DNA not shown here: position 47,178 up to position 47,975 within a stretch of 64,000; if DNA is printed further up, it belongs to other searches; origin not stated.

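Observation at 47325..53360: Inverted pair of ankyrin-repeat / PD-(D/E)xK nuclease-fold fusion genes bracketing a 4-kb cassette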

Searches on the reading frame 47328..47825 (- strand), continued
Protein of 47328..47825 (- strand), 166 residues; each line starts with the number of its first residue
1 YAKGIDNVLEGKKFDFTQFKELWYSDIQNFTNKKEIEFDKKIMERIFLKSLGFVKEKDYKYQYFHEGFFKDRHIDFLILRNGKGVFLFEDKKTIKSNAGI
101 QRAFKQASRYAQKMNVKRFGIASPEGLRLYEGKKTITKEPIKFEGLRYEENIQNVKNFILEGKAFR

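Call 77: list_cluster_members(proteins=[P0005, P0006, P0008, P0010, P0011, P0012, P0013, P0016, P0021, P0022])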
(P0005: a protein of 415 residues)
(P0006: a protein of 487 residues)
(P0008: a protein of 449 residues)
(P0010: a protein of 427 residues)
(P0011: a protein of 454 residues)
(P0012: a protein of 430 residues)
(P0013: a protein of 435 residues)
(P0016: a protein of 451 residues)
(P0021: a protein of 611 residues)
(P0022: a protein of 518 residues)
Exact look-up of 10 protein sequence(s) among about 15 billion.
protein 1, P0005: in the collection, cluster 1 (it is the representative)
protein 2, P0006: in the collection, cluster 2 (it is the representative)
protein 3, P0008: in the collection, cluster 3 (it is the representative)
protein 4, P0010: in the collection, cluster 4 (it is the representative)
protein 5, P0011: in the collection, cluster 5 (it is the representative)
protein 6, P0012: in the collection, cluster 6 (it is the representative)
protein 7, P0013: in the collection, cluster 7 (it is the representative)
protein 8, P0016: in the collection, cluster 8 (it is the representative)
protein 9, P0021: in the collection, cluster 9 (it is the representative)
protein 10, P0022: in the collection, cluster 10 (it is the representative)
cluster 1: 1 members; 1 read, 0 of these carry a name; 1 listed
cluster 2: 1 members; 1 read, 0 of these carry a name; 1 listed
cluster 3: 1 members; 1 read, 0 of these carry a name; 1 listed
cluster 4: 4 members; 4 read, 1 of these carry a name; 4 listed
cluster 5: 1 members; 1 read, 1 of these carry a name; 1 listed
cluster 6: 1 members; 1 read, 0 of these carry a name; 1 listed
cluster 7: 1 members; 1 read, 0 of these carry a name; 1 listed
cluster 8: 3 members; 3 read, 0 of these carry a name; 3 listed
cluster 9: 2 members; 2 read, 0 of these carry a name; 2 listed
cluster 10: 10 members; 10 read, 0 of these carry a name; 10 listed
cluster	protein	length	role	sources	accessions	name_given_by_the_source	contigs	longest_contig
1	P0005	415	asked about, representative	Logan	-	-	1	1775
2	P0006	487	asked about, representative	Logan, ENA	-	-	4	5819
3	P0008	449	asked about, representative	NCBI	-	-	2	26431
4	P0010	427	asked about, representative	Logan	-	-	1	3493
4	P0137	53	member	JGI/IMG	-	hypothetical protein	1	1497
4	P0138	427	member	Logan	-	-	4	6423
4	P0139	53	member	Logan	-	-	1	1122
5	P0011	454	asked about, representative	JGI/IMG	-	hypothetical protein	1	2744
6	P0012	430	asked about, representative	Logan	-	-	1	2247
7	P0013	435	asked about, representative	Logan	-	-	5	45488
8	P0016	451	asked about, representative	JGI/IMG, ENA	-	-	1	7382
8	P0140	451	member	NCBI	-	-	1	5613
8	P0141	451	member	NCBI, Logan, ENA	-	-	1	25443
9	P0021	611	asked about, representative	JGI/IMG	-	-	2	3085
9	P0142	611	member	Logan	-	-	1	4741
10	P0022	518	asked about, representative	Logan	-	-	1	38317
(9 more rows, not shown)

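Call 78: find_encoding_contigs(protein=P0008, flank=10000, max_places=2)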
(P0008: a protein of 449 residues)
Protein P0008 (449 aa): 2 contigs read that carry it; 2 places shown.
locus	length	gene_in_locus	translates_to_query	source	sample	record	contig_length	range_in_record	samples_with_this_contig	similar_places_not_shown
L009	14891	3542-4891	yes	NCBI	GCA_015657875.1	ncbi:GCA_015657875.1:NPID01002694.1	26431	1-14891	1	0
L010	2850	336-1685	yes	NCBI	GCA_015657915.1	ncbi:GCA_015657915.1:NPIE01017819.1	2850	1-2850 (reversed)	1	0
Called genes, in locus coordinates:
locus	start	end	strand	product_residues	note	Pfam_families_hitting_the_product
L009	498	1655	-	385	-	PF13271:DUF4062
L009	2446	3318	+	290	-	PF01904:DUF72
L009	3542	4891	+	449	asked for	PF01878:EVE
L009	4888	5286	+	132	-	PF00717:Peptidase_S24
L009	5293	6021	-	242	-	PF01209:Ubie_methyltran, PF13489:Methyltransf_23, PF05401:NodS (weak), PF13847:Methyltransf_31, PF08241:Methyltransf_11, PF08242:Methyltransf_12, PF13649:Methyltransf_25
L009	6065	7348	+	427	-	PF00817:IMS, PF11799:IMS_C, PF13438:DUF4113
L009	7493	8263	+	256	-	-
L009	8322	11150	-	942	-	PF01968:Hydantoinase_A (faint), PF13941:MutL, PF00364:Biotin_lipoyl (faint), PF13375:RnfC_N (faint)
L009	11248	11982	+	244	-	-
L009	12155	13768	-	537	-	PF03109:ABC1, PF27536:UbiB_helical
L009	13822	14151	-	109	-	PF05597:Phasin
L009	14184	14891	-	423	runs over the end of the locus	PF21269:TreT_GT1, PF00534:Glycos_transf_1, PF13692:Glyco_trans_1_4, PF13524:Glyco_trans_1_2 (faint)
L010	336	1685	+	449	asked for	PF01878:EVE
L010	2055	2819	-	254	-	PF01209:Ubie_methyltran, PF13489:Methyltransf_23, PF05401:NodS (weak), PF08241:Methyltransf_11, PF08242:Methyltransf_12, PF13649:Methyltransf_25, PF13847:Methyltransf_31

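Call 79: find_encoding_contigs(protein=P0022, flank=10000, max_places=2)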
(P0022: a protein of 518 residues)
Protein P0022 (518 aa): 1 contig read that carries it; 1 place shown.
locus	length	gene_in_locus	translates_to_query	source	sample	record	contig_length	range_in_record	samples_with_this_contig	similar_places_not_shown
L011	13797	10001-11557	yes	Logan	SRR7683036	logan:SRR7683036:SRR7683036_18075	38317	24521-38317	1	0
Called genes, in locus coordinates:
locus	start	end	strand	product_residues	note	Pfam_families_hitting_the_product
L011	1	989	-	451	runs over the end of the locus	PF00672:HAMP, PF00512:HisKA, PF02518:HATPase_c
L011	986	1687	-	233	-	PF00072:Response_reg, PF00486:Trans_reg_C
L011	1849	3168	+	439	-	PF02321:OEP, PF25885:HH_EMRA (faint), PF02321:OEP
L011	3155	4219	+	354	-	PF00364:Biotin_lipoyl (faint), PF25917:BSH_RND (weak), PF25973:BSH_CzcB (faint), PF25954:Beta-barrel_RND_2, PF25967:RND-MFP_C, PF25975:CzcB_C, PF25989:YknX_C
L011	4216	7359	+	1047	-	PF00873:ACR_tran, PF03176:MMPL, PF02355:SecD_SecF_C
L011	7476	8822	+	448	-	PF01554:MatE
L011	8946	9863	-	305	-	PF01544:CorA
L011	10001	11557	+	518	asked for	-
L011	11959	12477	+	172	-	-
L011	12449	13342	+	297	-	PF00990:GGDEF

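Call 80: find_encoding_contigs(protein=P0013, flank=10000, max_places=2)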
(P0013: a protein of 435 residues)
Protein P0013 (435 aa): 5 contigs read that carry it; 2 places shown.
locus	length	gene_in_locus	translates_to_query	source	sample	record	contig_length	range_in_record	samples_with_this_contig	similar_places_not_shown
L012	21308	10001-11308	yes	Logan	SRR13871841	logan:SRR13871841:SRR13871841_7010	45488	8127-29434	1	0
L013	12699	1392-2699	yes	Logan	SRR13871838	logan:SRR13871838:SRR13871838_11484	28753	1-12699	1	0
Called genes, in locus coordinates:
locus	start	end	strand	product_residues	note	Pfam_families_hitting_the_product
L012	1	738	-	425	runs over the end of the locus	PF00109:ketoacyl-synt, PF02801:Ketoacyl-synt_C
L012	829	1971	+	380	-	PF02163:Peptidase_M50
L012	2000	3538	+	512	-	PF13231:PMT_2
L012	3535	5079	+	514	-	PF13231:PMT_2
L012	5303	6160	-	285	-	-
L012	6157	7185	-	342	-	PF02504:FA_synthesis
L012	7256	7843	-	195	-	PF01966:HD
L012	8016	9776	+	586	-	-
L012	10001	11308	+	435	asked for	PF11784:DUF3320 (weak)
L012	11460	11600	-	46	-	-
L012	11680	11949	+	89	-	PF04255:DUF433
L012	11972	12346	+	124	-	PF18480:DUF5615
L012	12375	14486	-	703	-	PF02897:Peptidase_S9_N, PF00326:Peptidase_S9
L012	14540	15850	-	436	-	PF00079:Serpin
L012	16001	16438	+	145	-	PF10127:RlaP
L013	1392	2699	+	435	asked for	PF11784:DUF3320 (weak)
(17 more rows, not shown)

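Call 81: find_encoding_contigs(protein=P0141, flank=10000, max_places=2)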
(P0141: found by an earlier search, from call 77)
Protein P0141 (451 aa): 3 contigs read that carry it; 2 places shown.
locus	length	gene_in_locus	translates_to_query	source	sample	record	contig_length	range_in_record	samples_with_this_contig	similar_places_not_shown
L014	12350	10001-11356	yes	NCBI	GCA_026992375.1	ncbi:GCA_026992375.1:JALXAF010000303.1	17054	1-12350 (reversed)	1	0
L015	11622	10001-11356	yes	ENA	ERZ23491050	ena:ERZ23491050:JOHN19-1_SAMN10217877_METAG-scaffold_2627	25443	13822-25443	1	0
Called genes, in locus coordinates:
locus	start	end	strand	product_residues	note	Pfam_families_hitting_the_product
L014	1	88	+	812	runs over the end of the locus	PF00033:Cytochrome_B, PF13631:Cytochrom_B_N_2, PF12838:Fer4_7, PF13187:Fer4_9 (weak), PF14697:Fer4_21, PF00037:Fer4 (weak), PF02662:FlpD, PF00034:Cytochrom_C (weak), +3 more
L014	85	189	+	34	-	-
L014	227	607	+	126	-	PF00034:Cytochrom_C, PF13442:Cytochrome_CBB3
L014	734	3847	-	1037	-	PF02811:PHP, PF07733:DNA_pol3_alpha, PF17657:DNA_pol3_finger, PF14579:HHH_6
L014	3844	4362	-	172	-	-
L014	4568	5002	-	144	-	-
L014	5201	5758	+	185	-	PF06146:PsiE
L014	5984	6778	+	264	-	-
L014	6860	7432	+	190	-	PF04542:Sigma70_r2, PF08281:Sigma70_r4_2, PF04545:Sigma70_r4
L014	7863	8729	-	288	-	-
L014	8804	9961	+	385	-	PF01266:DAO (weak), PF01494:FAD_binding_3, PF03486:HI0933_like (faint), PF07992:Pyr_redox_2 (faint), PF13738:Pyr_redox_3 (faint)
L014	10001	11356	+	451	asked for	-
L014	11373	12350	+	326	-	?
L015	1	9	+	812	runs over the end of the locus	PF00033:Cytochrome_B, PF13631:Cytochrom_B_N_2, PF12838:Fer4_7, PF13187:Fer4_9 (weak), PF14697:Fer4_21, PF00037:Fer4 (weak), PF02662:FlpD, PF00034:Cytochrom_C (weak), +3 more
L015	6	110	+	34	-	-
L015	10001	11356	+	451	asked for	-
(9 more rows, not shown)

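Call 88: search_protein_families(library=pfam, alignment_id=A4, max_evalue=0.01)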
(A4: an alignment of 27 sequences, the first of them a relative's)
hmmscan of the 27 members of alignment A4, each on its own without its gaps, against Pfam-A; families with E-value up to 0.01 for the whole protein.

A. member 1, P0005 (415 aa): 0 families

B. families by the number of members that match (of 27 scanned): 16 families
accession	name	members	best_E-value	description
PF00085.26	Thioredoxin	5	2.1e-11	Thioredoxin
PF11784.13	DUF3320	3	2.1e-10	Protein of unknown function (DUF3320)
PF04313.20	HSDR_N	3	5.1e-06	Type I restriction enzyme R protein N terminus (HSDR_N)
PF13588.12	HSDR_N_2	2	6.9e-05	Type I restriction enzyme R protein N terminus (HSDR_N)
PF13098.12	Thioredoxin_2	2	0.00085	Thioredoxin-like domain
PF14520.12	HHH_5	2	0.0058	Helix-hairpin-helix domain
PF00563.25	EAL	1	5.9e-08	EAL domain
PF13848.12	Thioredoxin_6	1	0.00054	Thioredoxin-like domain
PF01152.27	Bac_globin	1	0.00087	Bacterial-like globin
PF00633.29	HHH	1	0.0013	Helix-hairpin-helix motif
PF03118.21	RNA_pol_A_CTD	1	0.0015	Bacterial RNA polymerase, alpha chain C terminal domain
PF07449.17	HyaE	1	0.0031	Hydrogenase-1 expression protein HyaE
PF03114.23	BAR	1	0.006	BAR domain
PF12482.14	DUF3701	1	0.0066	Phage integrase protein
PF02646.22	RmuC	1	0.0081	RmuC family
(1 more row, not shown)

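Call 92: search_dna_similar(query=window:47328-47825:-, collection=plasmids, mode=protein, max_evalue=0.01, max_rows=20)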
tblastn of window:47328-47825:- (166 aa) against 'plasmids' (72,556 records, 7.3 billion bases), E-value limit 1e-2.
No match.

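Call 93: search_dna_similar(query=window:47328-47825:-, collection=phages, mode=protein, max_evalue=0.01, max_rows=20)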
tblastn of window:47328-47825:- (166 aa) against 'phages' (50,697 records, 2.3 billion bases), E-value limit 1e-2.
No match.

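Call 94: search_dna_similar(query=P0009, collection=plasmids, mode=protein, max_evalue=0.00001, max_rows=15)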
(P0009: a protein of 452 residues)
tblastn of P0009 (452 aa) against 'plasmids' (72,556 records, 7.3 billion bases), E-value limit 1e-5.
Records with a match: 2; places in all: 2; records where one place covers at least 80% of the query: 0.
Best place of each record, by identity: <60% 2.
By first word of the organism name: Deinococcus 2.
By predicted mobility (MOB-suite, as given by PLSDB): non-mobilizable 2.
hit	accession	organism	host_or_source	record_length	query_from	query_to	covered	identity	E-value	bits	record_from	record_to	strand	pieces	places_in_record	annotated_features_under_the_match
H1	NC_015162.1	Deinococcus proteolyticus MRP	feces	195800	187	417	51%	27.2%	2e-7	61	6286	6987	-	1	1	hypothetical protein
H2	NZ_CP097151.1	Deinococcus sp. QL22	-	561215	186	293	24%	27.8%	4e-7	61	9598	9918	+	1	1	hypothetical protein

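Call 95: search_dna_similar(query=P0041, collection=phages, mode=protein, max_evalue=0.00001, max_rows=15)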
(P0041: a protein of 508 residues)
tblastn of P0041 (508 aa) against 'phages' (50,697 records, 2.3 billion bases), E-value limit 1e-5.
No match.
